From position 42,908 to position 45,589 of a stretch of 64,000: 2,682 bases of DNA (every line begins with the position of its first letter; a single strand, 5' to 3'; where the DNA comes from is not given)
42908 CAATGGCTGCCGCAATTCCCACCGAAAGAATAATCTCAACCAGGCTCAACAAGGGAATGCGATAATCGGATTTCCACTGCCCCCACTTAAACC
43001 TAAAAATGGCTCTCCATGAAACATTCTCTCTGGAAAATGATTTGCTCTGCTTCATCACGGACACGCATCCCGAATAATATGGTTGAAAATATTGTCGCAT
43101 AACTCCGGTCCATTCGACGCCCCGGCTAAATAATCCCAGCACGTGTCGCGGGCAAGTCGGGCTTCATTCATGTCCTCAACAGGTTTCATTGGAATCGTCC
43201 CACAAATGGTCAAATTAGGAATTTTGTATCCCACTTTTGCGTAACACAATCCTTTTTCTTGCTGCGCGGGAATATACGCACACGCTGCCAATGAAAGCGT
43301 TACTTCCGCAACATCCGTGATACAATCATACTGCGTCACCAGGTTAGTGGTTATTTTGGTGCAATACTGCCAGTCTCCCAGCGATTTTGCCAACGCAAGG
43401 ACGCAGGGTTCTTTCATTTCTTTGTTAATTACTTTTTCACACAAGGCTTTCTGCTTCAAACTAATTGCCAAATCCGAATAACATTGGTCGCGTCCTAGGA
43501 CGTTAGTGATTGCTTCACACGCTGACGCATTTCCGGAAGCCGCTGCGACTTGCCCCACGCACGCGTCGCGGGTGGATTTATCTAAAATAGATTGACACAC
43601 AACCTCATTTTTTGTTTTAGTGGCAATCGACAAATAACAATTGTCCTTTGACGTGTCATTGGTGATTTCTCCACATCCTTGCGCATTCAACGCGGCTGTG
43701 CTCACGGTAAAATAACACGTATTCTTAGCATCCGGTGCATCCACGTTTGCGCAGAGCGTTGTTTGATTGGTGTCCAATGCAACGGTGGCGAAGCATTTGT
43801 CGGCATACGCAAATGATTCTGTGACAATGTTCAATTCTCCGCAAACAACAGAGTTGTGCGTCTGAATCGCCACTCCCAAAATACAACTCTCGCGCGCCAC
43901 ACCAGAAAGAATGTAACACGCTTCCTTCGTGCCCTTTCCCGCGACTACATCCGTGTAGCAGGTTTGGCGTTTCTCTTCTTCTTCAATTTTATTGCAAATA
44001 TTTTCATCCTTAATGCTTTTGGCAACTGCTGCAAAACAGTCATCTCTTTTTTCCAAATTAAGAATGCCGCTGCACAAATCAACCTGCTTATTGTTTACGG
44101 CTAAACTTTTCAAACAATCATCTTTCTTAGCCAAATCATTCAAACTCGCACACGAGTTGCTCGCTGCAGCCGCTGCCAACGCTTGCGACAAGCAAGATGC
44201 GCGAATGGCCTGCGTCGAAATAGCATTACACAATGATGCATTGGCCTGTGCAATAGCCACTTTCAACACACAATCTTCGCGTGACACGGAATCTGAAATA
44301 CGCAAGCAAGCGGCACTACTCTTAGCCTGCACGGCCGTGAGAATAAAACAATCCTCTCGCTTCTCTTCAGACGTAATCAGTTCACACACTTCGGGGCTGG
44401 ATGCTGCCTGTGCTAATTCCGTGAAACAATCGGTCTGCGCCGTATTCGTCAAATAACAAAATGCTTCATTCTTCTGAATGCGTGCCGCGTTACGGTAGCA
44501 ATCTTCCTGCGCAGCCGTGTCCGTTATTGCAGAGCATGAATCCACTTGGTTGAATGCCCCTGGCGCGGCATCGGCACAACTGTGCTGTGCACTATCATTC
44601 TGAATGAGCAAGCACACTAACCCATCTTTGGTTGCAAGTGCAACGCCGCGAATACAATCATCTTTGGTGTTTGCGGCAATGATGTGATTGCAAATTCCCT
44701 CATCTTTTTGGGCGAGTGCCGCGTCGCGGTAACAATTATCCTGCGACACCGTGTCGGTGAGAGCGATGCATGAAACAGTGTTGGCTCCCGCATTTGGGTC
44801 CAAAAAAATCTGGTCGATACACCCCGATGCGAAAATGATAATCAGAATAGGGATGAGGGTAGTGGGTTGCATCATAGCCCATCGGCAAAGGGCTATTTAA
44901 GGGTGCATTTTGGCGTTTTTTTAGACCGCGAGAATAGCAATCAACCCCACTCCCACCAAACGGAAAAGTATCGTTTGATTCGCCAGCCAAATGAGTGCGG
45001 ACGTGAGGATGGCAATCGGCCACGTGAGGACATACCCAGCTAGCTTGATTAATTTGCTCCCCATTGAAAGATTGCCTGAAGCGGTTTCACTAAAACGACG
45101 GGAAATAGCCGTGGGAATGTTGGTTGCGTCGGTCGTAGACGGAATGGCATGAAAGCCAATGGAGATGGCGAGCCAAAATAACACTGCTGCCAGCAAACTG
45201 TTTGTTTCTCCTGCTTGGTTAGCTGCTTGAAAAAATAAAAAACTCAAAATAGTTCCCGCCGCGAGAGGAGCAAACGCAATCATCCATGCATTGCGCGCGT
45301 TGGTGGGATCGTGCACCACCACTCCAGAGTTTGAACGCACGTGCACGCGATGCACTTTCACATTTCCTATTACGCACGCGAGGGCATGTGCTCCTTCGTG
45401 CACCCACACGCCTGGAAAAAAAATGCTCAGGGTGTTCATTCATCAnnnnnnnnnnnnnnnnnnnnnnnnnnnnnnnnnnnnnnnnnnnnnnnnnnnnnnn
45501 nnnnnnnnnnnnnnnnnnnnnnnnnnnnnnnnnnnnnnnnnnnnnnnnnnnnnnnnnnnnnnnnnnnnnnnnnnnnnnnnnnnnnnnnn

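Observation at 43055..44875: Secreted 606-aa protein made of ~30 Cys-containing 18–19-aa repeats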

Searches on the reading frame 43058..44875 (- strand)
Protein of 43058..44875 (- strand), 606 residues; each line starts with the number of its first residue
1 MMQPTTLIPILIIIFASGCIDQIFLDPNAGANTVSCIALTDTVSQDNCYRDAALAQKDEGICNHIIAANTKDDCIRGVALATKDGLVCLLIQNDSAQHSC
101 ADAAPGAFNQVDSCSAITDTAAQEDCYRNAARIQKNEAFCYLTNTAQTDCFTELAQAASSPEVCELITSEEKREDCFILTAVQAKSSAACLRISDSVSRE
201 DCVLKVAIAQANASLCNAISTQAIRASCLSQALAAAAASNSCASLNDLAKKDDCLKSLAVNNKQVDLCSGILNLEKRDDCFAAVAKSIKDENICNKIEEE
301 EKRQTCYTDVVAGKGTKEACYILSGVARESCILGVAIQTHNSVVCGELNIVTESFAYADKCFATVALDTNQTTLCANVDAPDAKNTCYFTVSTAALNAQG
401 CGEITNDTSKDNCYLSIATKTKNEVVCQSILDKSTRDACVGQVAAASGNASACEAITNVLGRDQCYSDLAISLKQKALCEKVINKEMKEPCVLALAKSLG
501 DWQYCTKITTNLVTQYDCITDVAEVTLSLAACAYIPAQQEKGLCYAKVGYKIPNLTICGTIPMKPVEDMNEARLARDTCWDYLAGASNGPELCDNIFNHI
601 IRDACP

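Call 4: search_protein_families(library=pfam, proteins=[window:43058-44875:-], max_evalue=1)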
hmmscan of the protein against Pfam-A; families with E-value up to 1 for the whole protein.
window:43058-44875:- (606 aa): 0 families

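Call 6: find_homologous_proteins(query=window:43058-44875:-)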
Query window:43058-44875:-: 8000 candidates shared short words with the query, none scored E <= 0.001.

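Call 8: find_encoding_contigs(protein=window:43058-44875:-, flank=10000, max_places=6)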
Protein window:43058-44875:- (606 aa): no gene with exactly this product is on record in the collection.

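Call 19: search_solved_structures(query=window:43058-44875:-, max_evalue=10)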
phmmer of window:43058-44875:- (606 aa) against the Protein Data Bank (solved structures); distinct sequences matched with E-value up to 10: 1.
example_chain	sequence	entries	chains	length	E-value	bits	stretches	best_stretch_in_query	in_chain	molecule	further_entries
1e3d_A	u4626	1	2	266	0.23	13.2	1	363-472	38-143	[NiFe] hydrogenase small subunit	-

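Call 20: search_protein_families(library=ncbifam, proteins=[window:43058-44875:-], max_evalue=10)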
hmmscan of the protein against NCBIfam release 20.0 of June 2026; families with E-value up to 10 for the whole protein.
window:43058-44875:- (606 aa): 0 families

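Call 23: predict_structure(protein=window:43058-44875:-)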
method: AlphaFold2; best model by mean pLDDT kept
length: 606 residues; sequences in the alignment: 1
mean_pLDDT: 67.9   pTM: 0.39
mean pLDDT of the five models: 67.9, 61.3, 39.1, 30.0, 24.9
residues with pLDDT >= 90: 18; 70-90: 322; 50-70: 153; < 50: 113
segments of 3 or more residues with pLDDT < 50: 1-33, 82-110, 236-239, 553-574, 579-589, 597-606
pLDDT, mean of each block of 10 residues (from residue 1): 33 32 34 57 71 66 69 57 39 32 35 62 69 72 74 74 80 81 77 80 74 68 65 51 67 76 78 85 83 84 76 64 69 72 69 64 79 84 86 85 90 90 88 86 82 83 85 83 80 79 72 71 71 72 65 42 38 48 46 49 32
secondary structure, 60 per line:
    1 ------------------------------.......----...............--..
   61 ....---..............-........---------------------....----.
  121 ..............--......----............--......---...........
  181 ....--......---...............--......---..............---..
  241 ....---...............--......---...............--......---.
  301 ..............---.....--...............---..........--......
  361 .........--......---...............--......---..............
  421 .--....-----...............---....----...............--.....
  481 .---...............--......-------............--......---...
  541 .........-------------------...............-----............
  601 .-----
elements in order: H31-37 H42-56 H59-64 H68-81 H83-90 H112-115 H120-134 H137-142 H147-158 H161-166 H170-184 H187-192 H196-210 H213-218 H222-235 H239-244 H248-262 H265-270 H274-288 H291-296 H300-314 H318-322 H325-339 H343-352 H355-369 H372-377 H381-395 H398-403 H407-421 H424-427 H433-447 H451-454 H459-473 H476-481 H485-499 H502-507 H515-526 H529-534 H538-549 H569-583 H589-601

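Call 29: fold_search(model_id=the predicted structure, library=pdb)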
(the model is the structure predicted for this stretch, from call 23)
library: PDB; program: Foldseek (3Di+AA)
matches with E <= 10: 1037; with E <= 0.001: 0
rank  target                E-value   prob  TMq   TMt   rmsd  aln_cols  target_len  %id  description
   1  8fgw_D                1.9e-03  0.97  0.15  0.09  34.2       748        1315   12  Human IFT-A complex structures provide molecular insights into ciliary transport (released 2023-02-22)
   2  9hvq_Q                2.5e-03  0.92  0.13  0.10  37.6       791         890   11  Structure of the transcribing Pol II-DSIF-PAF-SPT6-RECQL5 complex (released 2025-07-16)
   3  8r09_N                3.0e-03  0.97  0.16  0.13  37.2       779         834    9  Cryo-EM structure of the cross-exon pre-B+5'ss+ATPgammaS complex (released 2024-05-22)
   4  7dkh_A                3.2e-03  0.90  0.13  0.10  33.7       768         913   10  Crystal structure of the Ctr9/Paf1/Cdc73/Rtf1 quaternary complex (released 2021-11-24)
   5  7y4i_B                4.8e-03  0.96  0.14  0.11  32.1       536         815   11  Crystal structure of SPINDLY in complex with GDP (released 2022-12-07)
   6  9rtt_Q                5.8e-03  0.85  0.13  0.10  31.9       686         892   11  Activated Elongation Complex with IWS1 and ELOF1 (released 2025-09-03)
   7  7y4i_A                6.5e-03  0.97  0.15  0.12  32.2       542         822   12  Crystal structure of SPINDLY in complex with GDP (released 2022-12-07)
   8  7t7t_A                6.7e-03  0.82  0.12  0.14  29.8       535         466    9  Structure of TSK/BRU1 bound to histone H3.1 (released 2022-03-30)
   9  7t7t_B                7.0e-03  0.85  0.12  0.15  29.0       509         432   12  Structure of TSK/BRU1 bound to histone H3.1 (released 2022-03-30)
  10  2xwu_B                7.2e-03  0.85  0.14  0.11  27.1       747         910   10  CRYSTAL STRUCTURE OF IMPORTIN 13 - UBC9 COMPLEX (released 2010-12-29)
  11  9pkq_A                9.1e-03  0.89  0.13  0.15  26.6       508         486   12  Structure of the cytoplasmic domain of unliganded human Tom70, open and closed conformations (released 2026-03-18)
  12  7n61_1F               9.4e-03  0.57  0.11  0.10  33.5       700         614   11  structure of C2 projections and MIPs (released 2022-05-18)
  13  8y6o_G                1.0e-02  0.87  0.15  0.13  32.9       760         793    9  Cryo-EM Structure of the human minor pre-B complex (pre-precatalytic spliceosome) U11 and tri-snRNP part (released 2024-03-20)
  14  8bbg_D                1.1e-02  0.92  0.17  0.10  33.6       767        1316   12  Structure of the IFT-A complex; anterograde IFT-A train model (released 2022-12-21)
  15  2xpi_D                1.1e-02  0.84  0.13  0.14  36.4       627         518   13  Crystal structure of APC/C hetero-tetramer Cut9-Hcn1 (released 2011-03-30)
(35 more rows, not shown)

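Call 36: find_related_loci(query=A2, collection=genome_contigs, flank=6000)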
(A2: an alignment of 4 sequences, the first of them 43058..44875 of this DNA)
Query A2 (606 aa) in genome_contigs; peptide patterns used: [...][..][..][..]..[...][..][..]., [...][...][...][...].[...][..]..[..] (x = any residue, [..] = any of these).
31 stretches matched a pattern; 4 encode a relative of the query (tblastn E <= 1e-3); 4 distinct loci.
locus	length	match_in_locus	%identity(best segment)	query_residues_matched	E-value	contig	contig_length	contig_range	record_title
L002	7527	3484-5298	58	2-605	0e+0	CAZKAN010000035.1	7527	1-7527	MAG TPA_asm: uncultured archaeon isolate SRP342105_co2_386 genome assembly, contig: NODE_10841_length_7527_cov_4.801927,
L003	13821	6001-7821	34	1-605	2e-109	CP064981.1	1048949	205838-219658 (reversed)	MAG: Candidatus Iainarchaeum archaeon isolate Fred_18-Q3-R57-64_BAT3C.431 chromosome, complete genome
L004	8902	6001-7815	57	2-605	0e+0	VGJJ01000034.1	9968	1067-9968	MAG: Candidatus Iainarchaeum archaeon isolate M_DeepCast_50m_m2_156 M_DeepCast_50m_m2_156_Ga0194121_10012361, whole geno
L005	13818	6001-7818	32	1-605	6e-107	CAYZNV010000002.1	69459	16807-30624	MAG TPA_asm: uncultured archaeon isolate SRP278252_co2_833 genome assembly, contig: NODE_608_length_69459_cov_5.986643,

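Call 60: predict_structure(alignment_id=A5)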
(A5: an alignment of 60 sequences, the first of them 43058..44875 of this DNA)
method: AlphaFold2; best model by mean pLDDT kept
length: 606 residues; sequences in the alignment: 60
mean_pLDDT: 88.6   pTM: 0.62
mean pLDDT of the five models: 88.6, 87.7, 86.6, 85.9, 84.3
residues with pLDDT >= 90: 419; 70-90: 128; 50-70: 44; < 50: 15
segments of 3 or more residues with pLDDT < 50: 22-26, 103-105, 107-109
pLDDT, mean of each block of 10 residues (from residue 1): 60 65 47 78 92 92 90 90 87 63 50 61 89 93 92 95 97 97 97 98 97 95 90 79 86 91 94 97 96 95 91 86 90 92 93 85 92 92 92 92 93 94 96 97 96 97 98 96 96 95 95 95 93 92 93 89 67 88 93 93 92
secondary structure, 60 per line:
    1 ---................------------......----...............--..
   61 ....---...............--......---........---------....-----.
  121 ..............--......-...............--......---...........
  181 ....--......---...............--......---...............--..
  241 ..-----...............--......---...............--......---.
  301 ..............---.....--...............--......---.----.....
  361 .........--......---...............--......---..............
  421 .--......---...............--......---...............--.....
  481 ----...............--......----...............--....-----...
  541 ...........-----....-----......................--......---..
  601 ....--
elements in order: H4-19 H32-37 H42-56 H59-64 H68-82 H85-90 H94-101 H111-114 H120-134 H137-142 H144-158 H161-166 H170-184 H187-192 H196-210 H213-218 H222-236 H239-242 H248-262 H265-270 H274-288 H291-296 H300-314 H318-322 H325-339 H342-347 H357-369 H372-377 H381-395 H398-403 H407-421 H424-429 H433-447 H450-455 H459-473 H476-480 H485-499 H502-507 H512-526 H529-532 H538-551 H557-560 H566-587 H590-595 H599-604

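Call 65: fold_search(model_id=the predicted structure, library=pdb)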
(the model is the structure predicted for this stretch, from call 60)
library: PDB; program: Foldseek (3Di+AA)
matches with E <= 10: 1025; with E <= 0.001: 2
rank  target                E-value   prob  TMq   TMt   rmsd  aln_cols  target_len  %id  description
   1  9hvq_Q                7.7e-04  0.98  0.15  0.11  35.9       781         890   11  Structure of the transcribing Pol II-DSIF-PAF-SPT6-RECQL5 complex (released 2025-07-16)
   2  8r09_N                9.3e-04  0.98  0.15  0.12  34.1       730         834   10  Cryo-EM structure of the cross-exon pre-B+5'ss+ATPgammaS complex (released 2024-05-22)
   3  9g8o_B                1.1e-03  1.00  0.18  0.13  31.4       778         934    9  human 40S ribosome bound by a SKI238-exosome complex (released 2024-10-16)
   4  9g8r_B                1.2e-03  0.99  0.18  0.12  31.9       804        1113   10  human SKI7-SKI238 complex in the open state (released 2024-10-16)
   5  8ga7                  1.8e-03  0.30  0.06  0.06  34.7       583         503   12  Geometrically programmable nanomaterial construction using regularized protein building blocks (released 2024-03-13)
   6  8qxd_N                3.7e-03  0.97  0.17  0.14  29.1       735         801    9  Cryo-EM structure of the cross-exon pre-B complex (released 2024-05-22)
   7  8ro0_I                4.0e-03  0.95  0.16  0.14  41.3       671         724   11  Structure of the C. elegans Intron Lariat Spliceosome primed for disassembly (ILS') (released 2024-08-07)
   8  7q3l_A                5.6e-03  0.99  0.23  0.19  24.0       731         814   10  Human 17S U2 snRNP 5' domain (released 2022-03-30)
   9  8fgw_D                6.3e-03  0.89  0.14  0.09  36.4       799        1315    9  Human IFT-A complex structures provide molecular insights into ciliary transport (released 2023-02-22)
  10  5dlq_B                7.0e-03  0.57  0.11  0.08  30.1       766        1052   10  Crystal structure of RanGTP-Exportin 4-eIF5A complex (released 2016-06-22)
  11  9og9                  7.3e-03  0.85  0.16  0.13  28.1       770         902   10  Cryo-EM structure of human full-length XPO1 (unliganded) (released 2025-11-26)
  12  3zpj                  7.6e-03  0.97  0.13  0.20  24.6       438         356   13  Crystal structure of Ton1535 from Thermococcus onnurineus NA1 (released 2013-12-04)
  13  8r0a_N                7.6e-03  0.92  0.16  0.13  29.7       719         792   10  Cryo-EM structure of the cross-exon pre-B+5'ss complex (released 2024-05-22)
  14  6c9m_A                7.9e-03  0.95  0.18  0.16  32.9       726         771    9  The Human NatA (Naa10/Naa15) amino-terminal acetyltransferase complex (released 2018-06-06)
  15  9e8o_U                7.9e-03  0.90  0.16  0.13  28.4       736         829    9  Nub1/Fat10-processing human 26S proteasome bound to Txnl1 with Rpt2 at top of spiral staircase and partially unfolded  (released 2024-12-04)
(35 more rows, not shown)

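Call 67: search_protein_families(library=pfam, alignment_id=A5, max_evalue=0.01)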
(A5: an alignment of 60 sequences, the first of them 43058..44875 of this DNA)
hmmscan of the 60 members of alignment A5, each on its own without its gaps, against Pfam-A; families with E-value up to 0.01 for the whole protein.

A. member 1, window:43058-44875:- (606 aa): 0 families

B. families by the number of members that match (of 60 scanned): 16 families
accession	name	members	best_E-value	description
PF00041.27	fn3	3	0.00025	Fibronectin type III domain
PF18915.5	DUF5667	1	4.2e-11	Domain of unknown function (DUF5667)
PF13240.11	Zn_Ribbon_1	1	1.3e-08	zinc-ribbon domain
PF18884.5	TSP3_bac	1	1.1e-07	Bacterial TSP3 repeat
PF13248.11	Zn_ribbon_3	1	8.5e-05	zinc-ribbon domain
PF01963.22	TraB_PrgY_gumN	1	0.00013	TraB/PrgY/gumN family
PF17210.9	SdrD_B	1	0.00022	SdrD B-like domain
PF07602.17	DUF1565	1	0.0004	Protein of unknown function (DUF1565)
PF13620.12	CarboxypepD_reg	1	0.00052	Carboxypeptidase regulatory-like domain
PF12773.13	DZR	1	0.00081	Double zinc ribbon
PF00526.23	Dicty_CTDC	1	0.0012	Dictyostelium (slime mold) repeat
PF18370.7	RGI_lyase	1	0.006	Rhamnogalacturonan I lyases beta-sheet domain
PF17093.10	PBP_N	1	0.0069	Penicillin-binding protein N-terminus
PF12712.13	DUF3805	1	0.0074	Domain of unknown function (DUF3805)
PF19143.6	Omp85_2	1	0.0085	OMP85 superfamily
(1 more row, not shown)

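Call 93: search_protein_families(library=padloc, proteins=[window:43058-44875:-], max_evalue=0.01)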
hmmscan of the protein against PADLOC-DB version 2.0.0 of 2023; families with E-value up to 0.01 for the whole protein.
window:43058-44875:- (606 aa): 1 family
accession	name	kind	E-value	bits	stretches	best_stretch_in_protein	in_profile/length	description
PDLC00204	HamC2|HamC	-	0.00025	18.9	1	492-529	84-121/182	DUF3223 domain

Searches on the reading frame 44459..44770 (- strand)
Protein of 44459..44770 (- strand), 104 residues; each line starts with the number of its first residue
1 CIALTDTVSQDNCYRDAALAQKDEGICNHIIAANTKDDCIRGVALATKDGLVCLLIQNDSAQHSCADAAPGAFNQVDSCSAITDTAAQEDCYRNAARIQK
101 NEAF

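Call 45: find_homologous_proteins(query=A3, max_evalue=1e-8)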
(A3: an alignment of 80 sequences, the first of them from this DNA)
Query A3 (80 sequences) (104 aa, profile of the alignment): 1 proteins with E <= 1e-8 among 540 candidates.
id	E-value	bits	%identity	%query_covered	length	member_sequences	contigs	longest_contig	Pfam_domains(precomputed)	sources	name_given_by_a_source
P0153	6.9e-10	57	25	72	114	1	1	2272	-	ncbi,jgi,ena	-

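Call 66: search_solved_structures(query=A3, max_evalue=10, show_alignments=2)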
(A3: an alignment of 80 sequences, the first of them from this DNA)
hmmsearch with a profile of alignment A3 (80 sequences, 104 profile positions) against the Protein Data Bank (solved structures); distinct sequences matched with E-value up to 10: 0.

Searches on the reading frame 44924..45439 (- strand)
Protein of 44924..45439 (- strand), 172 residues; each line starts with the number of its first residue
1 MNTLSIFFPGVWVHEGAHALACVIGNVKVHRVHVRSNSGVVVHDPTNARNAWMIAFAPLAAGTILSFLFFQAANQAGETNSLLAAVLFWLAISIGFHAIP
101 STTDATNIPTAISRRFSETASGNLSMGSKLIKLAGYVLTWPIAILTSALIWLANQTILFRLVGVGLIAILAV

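Call 4: search_protein_families(library=pfam, proteins=[window:44924-45439:-], max_evalue=1)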
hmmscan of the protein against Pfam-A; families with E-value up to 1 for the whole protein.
window:44924-45439:- (172 aa): 3 families
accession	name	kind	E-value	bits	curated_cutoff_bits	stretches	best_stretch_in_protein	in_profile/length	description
PF13398.12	Peptidase_M50B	-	1.6e-05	25.2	26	1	11-92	25-108/201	Peptidase M50B-like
PF11667.14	DUF3267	-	0.0071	17.1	27.1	1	10-93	4-86/108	Putative zincin peptidase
PF02163.28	Peptidase_M50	-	0.16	11.7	27.2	1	7-121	6-121/221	Peptidase family M50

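Call 20: search_protein_families(library=ncbifam, proteins=[window:44924-45439:-], max_evalue=10)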
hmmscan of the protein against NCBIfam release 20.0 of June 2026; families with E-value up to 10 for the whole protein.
window:44924-45439:- (172 aa): 0 families

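Call 93: search_protein_families(library=padloc, proteins=[window:44924-45439:-], max_evalue=0.01)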
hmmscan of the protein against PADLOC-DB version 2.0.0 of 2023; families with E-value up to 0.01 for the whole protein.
window:44924-45439:- (172 aa): 0 families

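Call 94: search_solved_structures(query=window:44924-45439:-, max_evalue=1)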
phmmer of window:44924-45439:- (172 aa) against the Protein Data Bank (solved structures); distinct sequences matched with E-value up to 1: 0.
